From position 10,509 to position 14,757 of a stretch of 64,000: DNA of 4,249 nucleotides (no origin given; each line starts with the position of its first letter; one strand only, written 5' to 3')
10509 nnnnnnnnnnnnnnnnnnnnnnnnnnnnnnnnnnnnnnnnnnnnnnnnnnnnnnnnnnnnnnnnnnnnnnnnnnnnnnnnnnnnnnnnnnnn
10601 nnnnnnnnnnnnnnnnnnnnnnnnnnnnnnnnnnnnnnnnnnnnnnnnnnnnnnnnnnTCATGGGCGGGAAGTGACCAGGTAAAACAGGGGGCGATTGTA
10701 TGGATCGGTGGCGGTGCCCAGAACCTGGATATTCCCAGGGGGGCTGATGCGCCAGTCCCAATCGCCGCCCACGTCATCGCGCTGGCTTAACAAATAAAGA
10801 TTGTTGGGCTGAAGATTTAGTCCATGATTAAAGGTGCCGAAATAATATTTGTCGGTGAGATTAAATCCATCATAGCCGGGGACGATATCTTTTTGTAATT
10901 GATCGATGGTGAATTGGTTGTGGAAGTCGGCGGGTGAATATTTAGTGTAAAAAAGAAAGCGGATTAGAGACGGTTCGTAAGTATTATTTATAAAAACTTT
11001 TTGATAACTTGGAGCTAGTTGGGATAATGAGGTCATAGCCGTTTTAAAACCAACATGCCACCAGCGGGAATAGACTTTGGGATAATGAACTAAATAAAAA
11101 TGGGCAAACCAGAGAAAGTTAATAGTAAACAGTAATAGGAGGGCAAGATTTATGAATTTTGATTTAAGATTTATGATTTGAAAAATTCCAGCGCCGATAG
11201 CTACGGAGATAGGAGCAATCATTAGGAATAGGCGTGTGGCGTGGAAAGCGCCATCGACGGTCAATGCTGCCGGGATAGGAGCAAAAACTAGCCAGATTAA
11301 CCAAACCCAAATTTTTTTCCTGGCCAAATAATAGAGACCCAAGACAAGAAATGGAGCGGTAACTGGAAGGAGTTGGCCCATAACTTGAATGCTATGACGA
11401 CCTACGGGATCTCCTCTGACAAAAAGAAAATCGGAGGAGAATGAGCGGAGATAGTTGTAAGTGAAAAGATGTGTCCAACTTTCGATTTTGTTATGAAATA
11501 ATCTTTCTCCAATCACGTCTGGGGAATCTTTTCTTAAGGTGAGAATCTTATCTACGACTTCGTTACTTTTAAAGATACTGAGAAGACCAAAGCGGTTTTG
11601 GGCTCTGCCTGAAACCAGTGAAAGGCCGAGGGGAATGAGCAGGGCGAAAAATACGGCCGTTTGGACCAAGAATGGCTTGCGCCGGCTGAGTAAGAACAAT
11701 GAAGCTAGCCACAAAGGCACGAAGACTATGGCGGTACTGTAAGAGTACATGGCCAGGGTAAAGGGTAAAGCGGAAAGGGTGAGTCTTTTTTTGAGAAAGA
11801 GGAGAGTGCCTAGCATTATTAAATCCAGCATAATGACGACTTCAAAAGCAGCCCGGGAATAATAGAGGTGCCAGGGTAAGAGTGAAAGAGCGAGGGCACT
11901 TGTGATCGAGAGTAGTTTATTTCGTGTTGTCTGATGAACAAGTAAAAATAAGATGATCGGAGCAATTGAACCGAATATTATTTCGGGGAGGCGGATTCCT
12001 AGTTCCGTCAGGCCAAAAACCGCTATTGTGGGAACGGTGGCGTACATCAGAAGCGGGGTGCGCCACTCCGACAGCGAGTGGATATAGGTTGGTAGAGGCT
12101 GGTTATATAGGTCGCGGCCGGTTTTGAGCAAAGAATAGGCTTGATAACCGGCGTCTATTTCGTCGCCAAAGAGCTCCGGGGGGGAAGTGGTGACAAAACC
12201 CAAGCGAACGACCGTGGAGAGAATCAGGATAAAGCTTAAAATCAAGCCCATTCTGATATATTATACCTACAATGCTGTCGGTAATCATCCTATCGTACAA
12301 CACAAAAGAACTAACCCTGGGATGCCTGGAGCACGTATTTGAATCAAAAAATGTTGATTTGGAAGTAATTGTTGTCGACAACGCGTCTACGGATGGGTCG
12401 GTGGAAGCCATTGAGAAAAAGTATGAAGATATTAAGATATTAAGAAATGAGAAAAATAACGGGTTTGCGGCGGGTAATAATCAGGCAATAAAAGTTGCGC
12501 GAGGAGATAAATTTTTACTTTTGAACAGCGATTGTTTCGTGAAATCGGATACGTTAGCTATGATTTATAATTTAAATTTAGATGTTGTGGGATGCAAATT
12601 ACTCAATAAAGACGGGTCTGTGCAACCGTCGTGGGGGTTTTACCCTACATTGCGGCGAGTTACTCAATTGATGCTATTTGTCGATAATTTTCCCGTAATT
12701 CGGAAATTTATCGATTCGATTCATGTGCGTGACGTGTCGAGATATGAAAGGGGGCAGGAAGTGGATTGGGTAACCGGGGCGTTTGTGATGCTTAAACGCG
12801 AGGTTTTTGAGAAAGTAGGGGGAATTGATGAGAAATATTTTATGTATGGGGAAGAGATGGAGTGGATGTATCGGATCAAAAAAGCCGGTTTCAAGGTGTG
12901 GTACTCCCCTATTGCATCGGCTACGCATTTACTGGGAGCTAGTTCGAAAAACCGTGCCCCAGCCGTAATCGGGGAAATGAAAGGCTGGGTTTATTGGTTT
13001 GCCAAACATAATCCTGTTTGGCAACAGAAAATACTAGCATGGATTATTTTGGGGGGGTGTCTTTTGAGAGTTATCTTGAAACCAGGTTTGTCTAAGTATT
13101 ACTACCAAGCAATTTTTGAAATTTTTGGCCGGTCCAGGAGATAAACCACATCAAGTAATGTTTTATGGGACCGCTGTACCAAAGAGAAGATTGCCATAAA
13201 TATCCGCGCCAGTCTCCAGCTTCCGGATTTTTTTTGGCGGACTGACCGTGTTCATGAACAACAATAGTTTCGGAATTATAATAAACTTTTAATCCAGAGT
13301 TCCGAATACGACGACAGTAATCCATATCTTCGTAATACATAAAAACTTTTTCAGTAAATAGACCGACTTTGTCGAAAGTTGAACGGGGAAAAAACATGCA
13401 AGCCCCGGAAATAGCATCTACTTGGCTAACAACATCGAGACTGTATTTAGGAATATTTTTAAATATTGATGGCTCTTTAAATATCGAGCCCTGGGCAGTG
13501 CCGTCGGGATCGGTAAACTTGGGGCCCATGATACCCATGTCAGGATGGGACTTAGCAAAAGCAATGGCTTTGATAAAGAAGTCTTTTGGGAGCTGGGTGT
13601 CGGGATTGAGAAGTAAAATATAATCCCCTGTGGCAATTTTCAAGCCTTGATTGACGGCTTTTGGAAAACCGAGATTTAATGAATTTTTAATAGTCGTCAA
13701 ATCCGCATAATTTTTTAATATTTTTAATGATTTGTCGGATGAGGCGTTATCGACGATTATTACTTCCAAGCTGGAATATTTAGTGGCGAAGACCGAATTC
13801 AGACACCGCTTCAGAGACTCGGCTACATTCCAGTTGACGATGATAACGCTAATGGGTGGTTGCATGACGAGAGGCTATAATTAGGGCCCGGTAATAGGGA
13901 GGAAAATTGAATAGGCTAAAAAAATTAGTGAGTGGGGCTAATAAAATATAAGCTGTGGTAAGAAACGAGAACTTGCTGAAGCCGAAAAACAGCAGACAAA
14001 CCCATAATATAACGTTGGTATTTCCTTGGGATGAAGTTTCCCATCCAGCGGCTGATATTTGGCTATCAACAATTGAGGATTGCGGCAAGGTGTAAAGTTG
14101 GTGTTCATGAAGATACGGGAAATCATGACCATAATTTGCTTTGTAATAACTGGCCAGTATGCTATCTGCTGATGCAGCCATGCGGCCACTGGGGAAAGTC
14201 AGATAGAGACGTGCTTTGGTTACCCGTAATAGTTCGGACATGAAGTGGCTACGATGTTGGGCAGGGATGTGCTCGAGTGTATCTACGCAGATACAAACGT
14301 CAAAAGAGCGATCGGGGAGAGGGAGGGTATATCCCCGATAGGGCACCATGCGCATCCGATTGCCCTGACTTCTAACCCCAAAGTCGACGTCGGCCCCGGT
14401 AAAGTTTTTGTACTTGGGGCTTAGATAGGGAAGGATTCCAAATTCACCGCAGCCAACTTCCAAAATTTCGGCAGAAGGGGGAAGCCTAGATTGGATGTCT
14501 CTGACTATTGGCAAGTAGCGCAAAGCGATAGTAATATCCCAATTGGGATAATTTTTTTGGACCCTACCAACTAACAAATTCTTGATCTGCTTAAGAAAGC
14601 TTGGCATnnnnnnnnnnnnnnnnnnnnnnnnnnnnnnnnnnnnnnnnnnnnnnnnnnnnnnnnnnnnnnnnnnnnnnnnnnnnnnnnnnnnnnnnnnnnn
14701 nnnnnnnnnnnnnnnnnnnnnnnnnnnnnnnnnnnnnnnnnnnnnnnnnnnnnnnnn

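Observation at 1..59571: About 58 kb envelope-glycosylation super-cluster built on lipid-linked sugar donors plus GT-C transferases, with a complete dTDP-rhamnose pathway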

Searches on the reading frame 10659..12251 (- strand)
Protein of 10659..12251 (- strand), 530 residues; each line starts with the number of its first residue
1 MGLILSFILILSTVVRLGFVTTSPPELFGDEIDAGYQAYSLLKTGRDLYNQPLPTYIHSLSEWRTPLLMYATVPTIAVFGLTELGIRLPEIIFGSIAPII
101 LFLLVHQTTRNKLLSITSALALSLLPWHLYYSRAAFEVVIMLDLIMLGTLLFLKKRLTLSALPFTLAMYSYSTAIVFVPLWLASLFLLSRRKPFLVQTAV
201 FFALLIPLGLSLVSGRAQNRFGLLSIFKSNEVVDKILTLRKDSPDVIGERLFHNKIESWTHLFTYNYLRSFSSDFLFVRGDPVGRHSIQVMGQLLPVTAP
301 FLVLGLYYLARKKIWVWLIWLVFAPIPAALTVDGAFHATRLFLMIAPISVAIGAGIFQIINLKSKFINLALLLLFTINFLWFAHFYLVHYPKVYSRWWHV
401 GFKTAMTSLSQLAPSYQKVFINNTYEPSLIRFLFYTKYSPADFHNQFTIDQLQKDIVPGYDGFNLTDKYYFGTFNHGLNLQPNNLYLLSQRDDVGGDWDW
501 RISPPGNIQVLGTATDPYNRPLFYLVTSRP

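Call 5: search_protein_families(library=pfam, proteins=[window:10659-12251:-], max_evalue=0.01)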
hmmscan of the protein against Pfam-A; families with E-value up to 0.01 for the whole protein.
window:10659-12251:- (530 aa): 2 families
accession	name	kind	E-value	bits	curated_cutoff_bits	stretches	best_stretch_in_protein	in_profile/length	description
PF13231.12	PMT_2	-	2.9e-05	24.8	26.1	1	66-206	4-149/160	Dolichyl-phosphate-mannose-protein mannosyltransferase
PF14897.12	EpsG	-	0.0093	15.6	30.1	0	91-206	69-178/326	EpsG family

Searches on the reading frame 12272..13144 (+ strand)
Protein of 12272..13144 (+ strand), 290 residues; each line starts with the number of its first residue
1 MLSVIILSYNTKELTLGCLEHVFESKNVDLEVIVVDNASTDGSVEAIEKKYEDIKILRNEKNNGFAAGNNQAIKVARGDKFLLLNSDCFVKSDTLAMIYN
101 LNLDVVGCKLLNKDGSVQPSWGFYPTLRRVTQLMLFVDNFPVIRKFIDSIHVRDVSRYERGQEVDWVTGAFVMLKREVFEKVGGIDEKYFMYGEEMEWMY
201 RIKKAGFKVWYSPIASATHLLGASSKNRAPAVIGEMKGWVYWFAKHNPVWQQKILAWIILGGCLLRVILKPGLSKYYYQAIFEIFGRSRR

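Call 5: search_protein_families(library=pfam, proteins=[window:12272-13144:+], max_evalue=0.01)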
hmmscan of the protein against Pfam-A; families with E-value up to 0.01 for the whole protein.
window:12272-13144:+ (290 aa): 6 families
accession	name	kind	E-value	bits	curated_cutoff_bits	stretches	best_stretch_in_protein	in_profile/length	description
PF00535.33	Glycos_transf_2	-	4.7e-23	82.4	23.3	1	3-100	1-101/168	Glycosyl transferase family 2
PF13641.12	Glyco_tranf_2_3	-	3.2e-14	54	27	1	2-225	3-217/230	Glycosyltransferase like family 2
PF10111.15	Glyco_tranf_2_2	-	1.5e-07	31.7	27.3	1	22-205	19-202/276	Glycosyltransferase like family 2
PF02709.20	Glyco_transf_7C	-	8e-05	22.6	23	1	167-209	19-62/78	N-terminal domain of galactosyltransferase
PF13632.12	Glyco_trans_2_3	-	0.0021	18.3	27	1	150-215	55-119/198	Glycosyl transferase family group 2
PF13506.12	Glyco_transf_21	-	0.0028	17.6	21.7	0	161-220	96-155/174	Glycosyl transferase family 21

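Call 14: search_protein_families(library=ncbifam, proteins=[window:12272-13144:+], max_evalue=0.001)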
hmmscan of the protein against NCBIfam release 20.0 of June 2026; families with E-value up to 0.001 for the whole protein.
window:12272-13144:+ (290 aa): 19 families
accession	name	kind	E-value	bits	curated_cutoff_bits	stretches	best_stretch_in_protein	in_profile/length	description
TIGR03965.1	mycofact_glyco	equivalog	1.6e-17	63.6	280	2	3-95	77-172/467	mycofactocin biosynthesis glycosyltransferase MftF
NF041875.1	EPS_EpsD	equivalog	5.8e-17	62.1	370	2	2-96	1-98/325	exopolysaccharide biosynthesis glycosyltransferase EpsD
TIGR01556.1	rhamnosyltran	subfamily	8.8e-16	57.9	200.55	1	26-228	18-209/281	rhamnosyltransferase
NF038302.1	EPS_HpsE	equivalog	1.8e-12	46.9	300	1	2-100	3-109/307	hormogonium polysaccharide biosynthesis glycosyltransferase HpsE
NF007482.0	PRK10073.1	equivalog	2.6e-12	46.4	423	1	2-110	8-122/334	glycosyltransferase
TIGR03937.1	PgaC_IcaA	equivalog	2.6e-12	46.4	422.3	1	2-97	47-145/407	poly-beta-1,6-N-acetyl-D-glucosamine synthase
TIGR04283.1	glyco_like_mftF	equivalog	1.2e-11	44.6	182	1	2-100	1-95/221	TIGR04283 family arsenosugar biosynthesis glycosyltransferase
NF038299.1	EPS_HpsN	equivalog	4.3e-10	39.1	425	1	2-220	3-221/317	hormogonium polysaccharide biosynthesis glycosyltransferase HpsN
NF047683.1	TeichurnBiosyTuaG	equivalog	8e-10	38.8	400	1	2-96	8-105/252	teichuronic acid biosynthesis protein TuaG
NF050819.1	PolSacchBiosHfsG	equivalog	7.3e-09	35.2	500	1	19-93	28-107/302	polysaccharide biosynthesis protein HfsG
NF053739.1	GlytfEpsEBac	equivalog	2.5e-08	33.2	450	1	2-80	3-85/265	glycosyltransferase EpsE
NF050050.1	ProtGlycPglI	equivalog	3.3e-08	33.3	500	1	2-116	4-126/306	GalNAc(5)-diNAcBac-PP-undecaprenol beta-1,3-glucosyltransferase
TIGR04009.1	wcaE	equivalog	2.7e-07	30.1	369.2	1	2-101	3-106/248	colanic acid biosynthesis glycosyltransferase WcaE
NF041394.1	GtaseAglG_Halo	equivalog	1.3e-06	28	440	1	3-219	4-215/304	glucosyl-dolichyl phosphate glucuronosyltransferase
TIGR04195.1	S_glycosyl_SunS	equivalog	1e-05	24.6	350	1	5-94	62-148/421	SunS family peptide S-glycosyltransferase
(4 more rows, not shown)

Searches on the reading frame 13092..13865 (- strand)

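Call 5: search_protein_families(library=pfam, proteins=[window:13092-13865:-], max_evalue=0.01)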
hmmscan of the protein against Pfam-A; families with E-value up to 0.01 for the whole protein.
window:13092-13865:- (257 aa): 6 families
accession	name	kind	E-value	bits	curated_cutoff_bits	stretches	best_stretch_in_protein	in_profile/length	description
PF00535.33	Glycos_transf_2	-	3.6e-27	95.8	23.3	1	6-131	1-130/168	Glycosyl transferase family 2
PF13641.12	Glyco_tranf_2_3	-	2.1e-20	74.2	27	1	3-211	1-218/230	Glycosyltransferase like family 2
PF13632.12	Glyco_trans_2_3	-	7.3e-10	39.4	27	1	82-239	1-154/198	Glycosyl transferase family group 2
PF13506.12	Glyco_transf_21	-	3.2e-06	27.2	21.7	1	69-208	18-158/174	Glycosyl transferase family 21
PF10111.15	Glyco_tranf_2_2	-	3e-05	24.1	27.3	1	28-106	23-108/276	Glycosyltransferase like family 2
PF13712.12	Glyco_tranf_2_5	-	0.00092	19.4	27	0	53-213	28-198/210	Glycosyltransferase like family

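Call 14: search_protein_families(library=ncbifam, proteins=[window:13092-13865:-], max_evalue=0.001)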
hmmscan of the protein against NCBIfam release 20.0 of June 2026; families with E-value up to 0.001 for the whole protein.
window:13092-13865:- (257 aa): 23 families
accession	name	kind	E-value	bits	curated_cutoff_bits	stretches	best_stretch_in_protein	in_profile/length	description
TIGR01556.1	rhamnosyltran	subfamily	4.3e-21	75.3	200.55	1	28-211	17-207/281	rhamnosyltransferase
TIGR04283.1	glyco_like_mftF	equivalog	5e-19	68.8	182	1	5-202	1-183/221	TIGR04283 family arsenosugar biosynthesis glycosyltransferase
NF038299.1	EPS_HpsN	equivalog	6.4e-18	64.8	425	1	4-205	2-221/317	hormogonium polysaccharide biosynthesis glycosyltransferase HpsN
NF041875.1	EPS_EpsD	equivalog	5.5e-17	62.2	370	1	5-208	1-210/325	exopolysaccharide biosynthesis glycosyltransferase EpsD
TIGR03937.1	PgaC_IcaA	equivalog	1.6e-16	60.3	422.3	1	3-201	45-247/407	poly-beta-1,6-N-acetyl-D-glucosamine synthase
TIGR03965.1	mycofact_glyco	equivalog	3.6e-16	59.1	280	1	4-207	75-283/467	mycofactocin biosynthesis glycosyltransferase MftF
NF007482.0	PRK10073.1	equivalog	4.3e-16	58.8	423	1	3-106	6-112/334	glycosyltransferase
NF053739.1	GlytfEpsEBac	equivalog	1.5e-13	50.4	450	1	3-202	1-200/265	glycosyltransferase EpsE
NF038302.1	EPS_HpsE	equivalog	2e-12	46.7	300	1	5-116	3-123/307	hormogonium polysaccharide biosynthesis glycosyltransferase HpsE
NF047683.1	TeichurnBiosyTuaG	equivalog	2.8e-11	43.5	400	1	2-107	5-114/252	teichuronic acid biosynthesis protein TuaG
TIGR03111.1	glyc2_xrt_Gpos1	hypoth_equivalog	6.2e-11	41.7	363.95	1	3-113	49-165/439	TIGR03111 family XrtG-associated glycosyltransferase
NF050050.1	ProtGlycPglI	equivalog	7e-09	35.5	500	1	3-94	2-98/306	GalNAc(5)-diNAcBac-PP-undecaprenol beta-1,3-glucosyltransferase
TIGR04017.1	WcaA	equivalog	1.7e-07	31.1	495.75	1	2-91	4-97/279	colanic acid biosynthesis glycosyltransferase WcaA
NF007453.0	PRK10018.1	equivalog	3.7e-07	30.1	382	1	3-92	6-99/280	colanic acid biosynthesis glycosyltransferase WcaA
NF041394.1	GtaseAglG_Halo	equivalog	7.4e-07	28.7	440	1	5-204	3-215/304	glucosyl-dolichyl phosphate glucuronosyltransferase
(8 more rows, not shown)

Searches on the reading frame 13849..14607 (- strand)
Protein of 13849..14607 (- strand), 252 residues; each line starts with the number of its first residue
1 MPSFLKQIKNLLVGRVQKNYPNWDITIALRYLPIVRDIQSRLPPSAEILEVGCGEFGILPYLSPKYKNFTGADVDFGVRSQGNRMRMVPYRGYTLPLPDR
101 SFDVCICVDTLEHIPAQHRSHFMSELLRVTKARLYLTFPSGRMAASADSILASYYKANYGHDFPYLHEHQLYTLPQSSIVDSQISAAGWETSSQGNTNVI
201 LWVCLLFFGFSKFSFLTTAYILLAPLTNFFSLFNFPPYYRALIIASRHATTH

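Call 6: search_protein_families(library=pfam, proteins=[window:13849-14607:-], max_evalue=0.01)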
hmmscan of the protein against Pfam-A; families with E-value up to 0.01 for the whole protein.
window:13849-14607:- (252 aa): 5 families
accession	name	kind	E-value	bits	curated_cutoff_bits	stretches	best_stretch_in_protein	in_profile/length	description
PF08241.18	Methyltransf_11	-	7.8e-11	42.9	21.2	1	49-132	1-89/95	Methyltransferase domain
PF13649.12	Methyltransf_25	-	3.3e-08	34.5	27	1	48-131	1-94/97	Methyltransferase domain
PF13489.12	Methyltransf_23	-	1e-06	29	27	1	40-190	18-160/164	Methyltransferase domain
PF08242.18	Methyltransf_12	-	0.002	19.2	30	1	49-131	1-93/98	Methyltransferase domain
PF07021.18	MetW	-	0.0032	17.6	21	0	37-139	6-110/193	Methionine biosynthesis protein MetW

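Call 93: search_protein_families(library=ncbifam, proteins=[window:13849-14607:-], max_evalue=0.00001)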
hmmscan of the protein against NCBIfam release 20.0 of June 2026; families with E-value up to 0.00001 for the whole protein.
window:13849-14607:- (252 aa): 0 families
